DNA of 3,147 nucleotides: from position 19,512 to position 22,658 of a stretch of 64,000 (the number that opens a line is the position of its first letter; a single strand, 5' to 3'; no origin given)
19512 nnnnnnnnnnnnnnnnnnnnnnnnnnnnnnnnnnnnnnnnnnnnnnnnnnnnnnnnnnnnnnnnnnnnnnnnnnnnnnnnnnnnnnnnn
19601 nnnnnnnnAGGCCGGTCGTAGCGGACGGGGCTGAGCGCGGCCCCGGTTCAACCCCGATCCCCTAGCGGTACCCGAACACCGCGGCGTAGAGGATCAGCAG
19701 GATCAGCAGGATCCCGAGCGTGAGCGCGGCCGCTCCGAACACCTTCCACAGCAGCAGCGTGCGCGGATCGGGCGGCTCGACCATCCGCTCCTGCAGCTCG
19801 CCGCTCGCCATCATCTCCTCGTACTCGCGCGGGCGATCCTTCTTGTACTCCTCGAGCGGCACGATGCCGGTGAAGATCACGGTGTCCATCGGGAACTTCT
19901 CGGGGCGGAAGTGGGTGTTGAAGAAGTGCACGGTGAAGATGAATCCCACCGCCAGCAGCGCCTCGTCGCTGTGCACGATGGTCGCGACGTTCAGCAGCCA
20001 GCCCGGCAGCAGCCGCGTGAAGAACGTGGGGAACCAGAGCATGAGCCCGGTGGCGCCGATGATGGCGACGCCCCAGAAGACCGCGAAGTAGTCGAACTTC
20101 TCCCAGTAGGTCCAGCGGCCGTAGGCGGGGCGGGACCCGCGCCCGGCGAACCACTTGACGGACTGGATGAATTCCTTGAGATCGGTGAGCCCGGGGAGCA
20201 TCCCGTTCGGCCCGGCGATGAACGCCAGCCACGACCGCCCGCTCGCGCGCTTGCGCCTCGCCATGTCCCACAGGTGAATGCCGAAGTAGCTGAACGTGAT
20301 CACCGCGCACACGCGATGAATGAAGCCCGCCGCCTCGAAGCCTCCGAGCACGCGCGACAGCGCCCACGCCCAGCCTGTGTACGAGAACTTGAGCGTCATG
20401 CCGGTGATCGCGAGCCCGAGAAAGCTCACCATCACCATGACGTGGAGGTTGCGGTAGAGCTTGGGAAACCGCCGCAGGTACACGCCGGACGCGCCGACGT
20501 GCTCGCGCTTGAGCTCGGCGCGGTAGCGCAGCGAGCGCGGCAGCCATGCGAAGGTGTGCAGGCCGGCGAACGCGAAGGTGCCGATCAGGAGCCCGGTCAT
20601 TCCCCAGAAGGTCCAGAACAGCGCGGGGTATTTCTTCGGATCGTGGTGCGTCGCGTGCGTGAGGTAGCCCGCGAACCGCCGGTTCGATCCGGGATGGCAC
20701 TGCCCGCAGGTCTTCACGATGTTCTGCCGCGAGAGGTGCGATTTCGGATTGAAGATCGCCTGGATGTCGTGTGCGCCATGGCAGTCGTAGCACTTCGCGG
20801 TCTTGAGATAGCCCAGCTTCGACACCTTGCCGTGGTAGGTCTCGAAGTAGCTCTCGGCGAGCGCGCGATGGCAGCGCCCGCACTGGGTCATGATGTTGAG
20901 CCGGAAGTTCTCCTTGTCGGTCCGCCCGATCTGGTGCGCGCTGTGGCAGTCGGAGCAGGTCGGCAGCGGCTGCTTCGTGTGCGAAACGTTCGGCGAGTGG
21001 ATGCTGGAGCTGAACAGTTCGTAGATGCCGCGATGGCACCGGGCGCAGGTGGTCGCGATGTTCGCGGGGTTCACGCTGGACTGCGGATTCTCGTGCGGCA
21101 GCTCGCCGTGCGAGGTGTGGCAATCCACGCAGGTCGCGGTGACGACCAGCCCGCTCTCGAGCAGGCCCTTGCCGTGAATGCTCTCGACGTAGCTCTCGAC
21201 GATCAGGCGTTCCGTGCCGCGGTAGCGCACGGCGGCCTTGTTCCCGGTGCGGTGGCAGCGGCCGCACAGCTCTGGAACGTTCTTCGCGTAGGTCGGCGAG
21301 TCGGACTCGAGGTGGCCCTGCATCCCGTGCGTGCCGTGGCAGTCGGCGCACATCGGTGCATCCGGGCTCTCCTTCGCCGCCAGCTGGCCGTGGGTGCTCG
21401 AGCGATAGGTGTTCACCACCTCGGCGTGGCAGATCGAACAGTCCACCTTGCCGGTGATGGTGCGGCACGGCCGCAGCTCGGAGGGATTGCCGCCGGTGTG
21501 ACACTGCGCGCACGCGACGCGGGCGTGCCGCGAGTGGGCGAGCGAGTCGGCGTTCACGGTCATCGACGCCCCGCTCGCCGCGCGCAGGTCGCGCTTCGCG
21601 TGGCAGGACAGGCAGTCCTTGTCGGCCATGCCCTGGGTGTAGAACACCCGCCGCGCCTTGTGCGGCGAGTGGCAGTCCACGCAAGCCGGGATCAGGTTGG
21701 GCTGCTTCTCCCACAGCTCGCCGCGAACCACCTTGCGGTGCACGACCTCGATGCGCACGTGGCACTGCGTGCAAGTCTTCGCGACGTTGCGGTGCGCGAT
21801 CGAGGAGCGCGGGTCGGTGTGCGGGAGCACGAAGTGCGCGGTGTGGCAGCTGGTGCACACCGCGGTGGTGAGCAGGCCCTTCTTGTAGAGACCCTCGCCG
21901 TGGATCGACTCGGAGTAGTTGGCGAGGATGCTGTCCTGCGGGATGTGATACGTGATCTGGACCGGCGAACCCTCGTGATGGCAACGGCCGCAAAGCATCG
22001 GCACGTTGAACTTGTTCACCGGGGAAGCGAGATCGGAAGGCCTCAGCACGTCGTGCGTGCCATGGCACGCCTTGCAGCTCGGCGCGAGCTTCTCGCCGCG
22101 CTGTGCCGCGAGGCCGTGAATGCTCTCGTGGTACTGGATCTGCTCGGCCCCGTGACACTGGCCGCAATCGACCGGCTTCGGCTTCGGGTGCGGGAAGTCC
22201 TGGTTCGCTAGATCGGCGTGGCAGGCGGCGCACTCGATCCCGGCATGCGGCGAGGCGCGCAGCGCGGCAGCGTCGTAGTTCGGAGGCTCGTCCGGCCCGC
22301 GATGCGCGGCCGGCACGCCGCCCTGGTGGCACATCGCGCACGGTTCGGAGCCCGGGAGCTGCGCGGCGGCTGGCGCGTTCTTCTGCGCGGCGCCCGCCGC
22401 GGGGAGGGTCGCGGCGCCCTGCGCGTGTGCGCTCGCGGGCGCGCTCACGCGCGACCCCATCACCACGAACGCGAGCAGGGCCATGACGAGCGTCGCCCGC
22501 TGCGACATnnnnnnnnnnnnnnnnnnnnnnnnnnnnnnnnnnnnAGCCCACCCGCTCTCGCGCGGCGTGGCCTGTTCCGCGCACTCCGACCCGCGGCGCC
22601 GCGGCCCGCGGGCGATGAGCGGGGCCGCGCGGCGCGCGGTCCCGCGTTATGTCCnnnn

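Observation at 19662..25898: Divergent pair of giant CbcL-like proteins (19-heme and 13-heme c domains fused to membrane cytochrome b)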

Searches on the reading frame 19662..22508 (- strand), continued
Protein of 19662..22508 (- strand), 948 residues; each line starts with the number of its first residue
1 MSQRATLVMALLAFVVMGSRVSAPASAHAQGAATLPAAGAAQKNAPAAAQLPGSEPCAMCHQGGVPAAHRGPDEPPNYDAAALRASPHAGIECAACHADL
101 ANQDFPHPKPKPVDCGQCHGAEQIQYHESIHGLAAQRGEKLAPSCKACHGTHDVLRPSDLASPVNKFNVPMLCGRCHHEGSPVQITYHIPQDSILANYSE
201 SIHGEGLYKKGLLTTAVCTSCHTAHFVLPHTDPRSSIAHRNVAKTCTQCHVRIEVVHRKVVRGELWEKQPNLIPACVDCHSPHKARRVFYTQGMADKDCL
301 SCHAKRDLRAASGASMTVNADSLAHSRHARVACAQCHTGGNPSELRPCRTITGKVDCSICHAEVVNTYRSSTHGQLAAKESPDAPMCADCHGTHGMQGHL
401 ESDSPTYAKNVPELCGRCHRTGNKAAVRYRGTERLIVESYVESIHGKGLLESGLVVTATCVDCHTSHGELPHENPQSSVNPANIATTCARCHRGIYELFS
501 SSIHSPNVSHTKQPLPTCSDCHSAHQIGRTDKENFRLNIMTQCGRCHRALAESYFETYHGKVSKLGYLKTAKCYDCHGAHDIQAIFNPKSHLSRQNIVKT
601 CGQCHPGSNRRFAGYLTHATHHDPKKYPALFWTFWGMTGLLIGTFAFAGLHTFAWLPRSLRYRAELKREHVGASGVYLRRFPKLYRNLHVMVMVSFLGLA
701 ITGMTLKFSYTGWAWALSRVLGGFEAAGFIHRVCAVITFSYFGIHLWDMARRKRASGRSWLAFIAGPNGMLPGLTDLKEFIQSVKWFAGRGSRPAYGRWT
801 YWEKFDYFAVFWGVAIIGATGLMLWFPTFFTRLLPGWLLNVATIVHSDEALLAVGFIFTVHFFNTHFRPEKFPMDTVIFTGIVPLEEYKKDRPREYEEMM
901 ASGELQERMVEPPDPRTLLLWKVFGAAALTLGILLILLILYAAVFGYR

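Call 38: find_encoding_contigs(protein=P0043, flank=10000, max_places=1)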
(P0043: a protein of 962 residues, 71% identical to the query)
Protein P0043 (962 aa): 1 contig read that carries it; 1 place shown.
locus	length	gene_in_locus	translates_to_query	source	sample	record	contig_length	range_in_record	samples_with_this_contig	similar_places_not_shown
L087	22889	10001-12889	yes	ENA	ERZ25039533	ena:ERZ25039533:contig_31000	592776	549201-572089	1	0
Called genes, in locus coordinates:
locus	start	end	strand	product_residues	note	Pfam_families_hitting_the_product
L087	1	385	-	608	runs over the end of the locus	PF03264:Cytochrom_NNT, PF02085:Cytochrom_CIII (faint), PF14522:Cytochrome_C7 (faint), PF14537:Cytochrom_c3_2 (faint)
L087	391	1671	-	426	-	PF09699:Paired_CXXCH_1 (faint), PF14522:Cytochrome_C7 (faint), PF14537:Cytochrom_c3_2 (weak)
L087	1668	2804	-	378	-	PF00033:Cytochrome_B, PF13631:Cytochrom_B_N_2, PF00032:Cytochrom_B_C (weak)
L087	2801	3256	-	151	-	PF00355:Rieske, PF13806:Rieske_2 (weak)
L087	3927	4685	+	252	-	PF25917:BSH_RND (weak), PF25984:BSH_YknX (weak), PF25990:Beta-barrel_YknX (weak), PF26002:Beta-barrel_AprE (weak), PF25954:Beta-barrel_RND_2 (weak)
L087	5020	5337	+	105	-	PF12704:MacB_PCD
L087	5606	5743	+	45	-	-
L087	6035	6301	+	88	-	-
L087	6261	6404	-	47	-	-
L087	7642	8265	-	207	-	-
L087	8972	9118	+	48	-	-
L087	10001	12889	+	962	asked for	PF09699:Paired_CXXCH_1 (faint), PF14522:Cytochrome_C7 (faint), PF14537:Cytochrom_c3_2 (faint), PF02085:Cytochrom_CIII (faint), PF01292:Ni_hydr_CYTB (faint)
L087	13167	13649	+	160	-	PF03473:MOSC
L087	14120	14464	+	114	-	-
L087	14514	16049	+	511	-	PF13231:PMT_2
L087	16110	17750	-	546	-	PF02801:Ketoacyl-synt_C, PF07602:DUF1565 (weak), PF22842:Pel9A-like_beta_helix, PF13229:Beta_helix, PF05048:NosD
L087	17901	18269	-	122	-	PF00109:ketoacyl-synt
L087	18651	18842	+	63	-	-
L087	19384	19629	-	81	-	-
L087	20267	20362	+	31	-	-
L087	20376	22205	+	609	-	PF02836:Glyco_hydro_2_C (weak)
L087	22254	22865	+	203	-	-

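Call 68: predict_structure(alignment_id=A2)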
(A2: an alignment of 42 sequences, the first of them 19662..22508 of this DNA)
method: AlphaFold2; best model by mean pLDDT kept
length: 948 residues; sequences in the alignment: 42
mean_pLDDT: 67.3   pTM: 0.44
mean pLDDT of the five models: 67.3, 65.8, 64.6, 59.3, 57.2
residues with pLDDT >= 90: 5; 70-90: 472; 50-70: 306; < 50: 165
segments of 3 or more residues with pLDDT < 50: 1-46, 190-197, 200-203, 213-216, 252-295, 431-436, 453-459, 523-536, 566-571, 608-620, 671-673
pLDDT, mean of each block of 10 residues (from residue 1): 38 34 34 36 51 79 72 75 83 82 74 83 88 84 82 81 76 70 62 46 52 53 71 72 58 44 42 35 33 51 76 74 68 67 56 70 81 82 76 72 74 73 58 48 50 47 64 75 67 66 70 61 45 49 60 58 51 58 68 64 52 42 62 69 67 73 75 71 84 82 77 82 84 87 87 89 81 82 81 80 76 75 72 67 66 58 63 74 85 86 87 85 79 75 61
secondary structure, 60 per line:
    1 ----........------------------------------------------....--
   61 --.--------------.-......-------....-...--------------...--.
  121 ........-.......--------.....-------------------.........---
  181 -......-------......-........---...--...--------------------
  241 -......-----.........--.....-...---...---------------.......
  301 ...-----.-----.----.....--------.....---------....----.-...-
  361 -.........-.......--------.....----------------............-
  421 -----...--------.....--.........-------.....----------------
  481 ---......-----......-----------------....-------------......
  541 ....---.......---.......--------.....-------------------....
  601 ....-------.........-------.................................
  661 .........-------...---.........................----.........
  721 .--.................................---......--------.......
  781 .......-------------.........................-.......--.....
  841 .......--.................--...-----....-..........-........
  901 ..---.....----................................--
elements in order (helices of 4 or more, strands of 3 or more residues): H5-12 H55-58 H80-85 H93-96 H120-128 H130-136 H145-149 H169-177 H182-187 H195-200 H202-209 H242-247 H253-261 H264-268 H294-303 H320-324 H333-336 H347-350 H362-370 H372-378 H387-391 H408-419 H437-441 H444-452 H460-464 H484-489 H495-500 H518-521 H535-544 H548-554 H558-564 H573-577 H597-604 H612-620 H628-669 E677-679 H683-707 H712-721 H724-756 H760-765 H774-787 H801-825 H827-833 H836-847 H850-866 H877-880 E882-884 H885-891 H893-902 H915-946

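Call 71: search_solved_structures(query=A2, max_evalue=0.01, show_alignments=0)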
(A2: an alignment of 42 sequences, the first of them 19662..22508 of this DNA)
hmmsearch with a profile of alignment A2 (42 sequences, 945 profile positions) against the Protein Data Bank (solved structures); distinct sequences matched with E-value up to 0.01: 7.
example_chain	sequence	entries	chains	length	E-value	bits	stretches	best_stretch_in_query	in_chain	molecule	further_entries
28pb_A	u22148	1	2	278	6e-08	34.4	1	292-424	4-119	Cytochrome c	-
6r2q_A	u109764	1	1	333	1.7e-06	29.6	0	210-342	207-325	Cystathionine beta-synthase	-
2ozy_A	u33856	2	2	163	0.00088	20.6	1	210-300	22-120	Cytochrome c-type protein nrfB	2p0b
3pmq_A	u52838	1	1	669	0.0066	17.7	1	478-547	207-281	Decaheme cytochrome c MtrF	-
1gm4_A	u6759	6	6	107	0.0071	17.6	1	76-146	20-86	CYTOCHROME C3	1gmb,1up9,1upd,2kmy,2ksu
6qyc_A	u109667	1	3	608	0.0071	17.6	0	452-575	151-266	Decaheme c-type cytochrome, OmcA/MtrC family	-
6r2q_C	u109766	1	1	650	0.008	17.4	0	452-575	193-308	Decaheme c-type cytochrome, OmcA/MtrC family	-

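Call 74: fold_search(model_id=the predicted structure, library=pdb)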
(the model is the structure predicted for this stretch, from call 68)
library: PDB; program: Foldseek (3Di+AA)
matches with E <= 10: 51; with E <= 0.001: 1
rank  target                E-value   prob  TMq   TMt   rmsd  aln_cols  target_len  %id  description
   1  1kqf_C                7.3e-04  1.00  0.20  0.78   3.7       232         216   15  FORMATE DEHYDROGENASE N FROM E. COLI (released 2002-03-15)
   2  6t5e                  3.0e-02  1.00  0.14  0.26   8.5       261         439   18  Hydroxylamine Oxidoreductase from Brocadia fulgida (released 2020-11-18)
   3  3olj_A                9.0e-01  0.18  0.06  0.17  22.1       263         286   15  Crystal structure of human ribonucleotide reductase subunit M2 (hRRM2) (released 2011-08-31)
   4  6grj_D                1.1e+00  0.14  0.07  0.19  39.6       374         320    8  Structure of the AhlB pore of the tripartite alpha-pore forming toxin, AHL, from Aeromonas hydrophila. (released 2019-07-03)
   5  7a0g_BBB              1.2e+00  0.14  0.07  0.18  40.0       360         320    8  Structure of the SmhB pore of the tripartite alpha-pore forming toxin, Smh, from Serratia marcescens. (released 2021-03-31)
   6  6grj_F                1.2e+00  0.13  0.07  0.19  39.4       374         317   10  Structure of the AhlB pore of the tripartite alpha-pore forming toxin, AHL, from Aeromonas hydrophila. (released 2019-07-03)
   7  9ckz_B                1.3e+00  0.06  0.06  0.10  28.4       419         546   10  Cryo-EM structure of human XPR1 in apo state (released 2025-06-18)
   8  6grj_I                1.4e+00  0.12  0.07  0.19  39.4       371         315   10  Structure of the AhlB pore of the tripartite alpha-pore forming toxin, AHL, from Aeromonas hydrophila. (released 2019-07-03)
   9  7a0g_III              1.5e+00  0.12  0.07  0.19  40.1       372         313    9  Structure of the SmhB pore of the tripartite alpha-pore forming toxin, Smh, from Serratia marcescens. (released 2021-03-31)
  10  7a0g_DDD              1.7e+00  0.12  0.07  0.18  40.0       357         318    8  Structure of the SmhB pore of the tripartite alpha-pore forming toxin, Smh, from Serratia marcescens. (released 2021-03-31)
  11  7tai_A                1.9e+00  0.25  0.13  0.25  14.2       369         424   11  Structure of STEAP2 in complex with ligands (released 2023-01-25)
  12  6grj_B                1.9e+00  0.10  0.07  0.19  39.4       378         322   10  Structure of the AhlB pore of the tripartite alpha-pore forming toxin, AHL, from Aeromonas hydrophila. (released 2019-07-03)
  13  7a0g_FFF              3.0e+00  0.06  0.06  0.16  39.3       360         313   10  Structure of the SmhB pore of the tripartite alpha-pore forming toxin, Smh, from Serratia marcescens. (released 2021-03-31)
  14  4o7g_A                4.1e+00  0.11  0.08  0.26  22.3       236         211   15  Crystal Structure of Ascorbate-bound Cytochrome b561, crystal soaked in 1 M L-ascorbate for 40 minutes (released 2014-02-05)
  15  7x8v_A                4.3e+00  0.09  0.08  0.24  12.1       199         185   14  Cooperative regulation of PBI1 and MAPKs controls WRKY45 transcription factor in rice immunity (released 2022-04-06)
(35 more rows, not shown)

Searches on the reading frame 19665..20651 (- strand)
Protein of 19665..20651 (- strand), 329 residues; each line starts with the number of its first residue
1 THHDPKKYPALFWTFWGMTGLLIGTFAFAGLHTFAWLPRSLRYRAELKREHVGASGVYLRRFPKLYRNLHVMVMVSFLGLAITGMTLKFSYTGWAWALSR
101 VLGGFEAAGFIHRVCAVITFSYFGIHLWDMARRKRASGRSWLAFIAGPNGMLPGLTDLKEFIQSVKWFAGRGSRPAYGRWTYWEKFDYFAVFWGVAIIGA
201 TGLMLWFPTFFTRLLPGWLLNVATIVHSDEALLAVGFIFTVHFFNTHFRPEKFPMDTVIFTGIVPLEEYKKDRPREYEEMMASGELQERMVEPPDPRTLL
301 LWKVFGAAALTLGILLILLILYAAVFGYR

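Call 85: search_protein_families(library=pfam, proteins=[window:19665-20651:-], max_evalue=1)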
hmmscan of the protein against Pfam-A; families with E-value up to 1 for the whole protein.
window:19665-20651:- (329 aa): 1 family
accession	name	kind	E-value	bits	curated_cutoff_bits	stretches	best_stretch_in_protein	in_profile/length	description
PF01292.26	Ni_hydr_CYTB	-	0.0004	20.6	30.1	2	61-242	1-158/179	Prokaryotic cytochrome b561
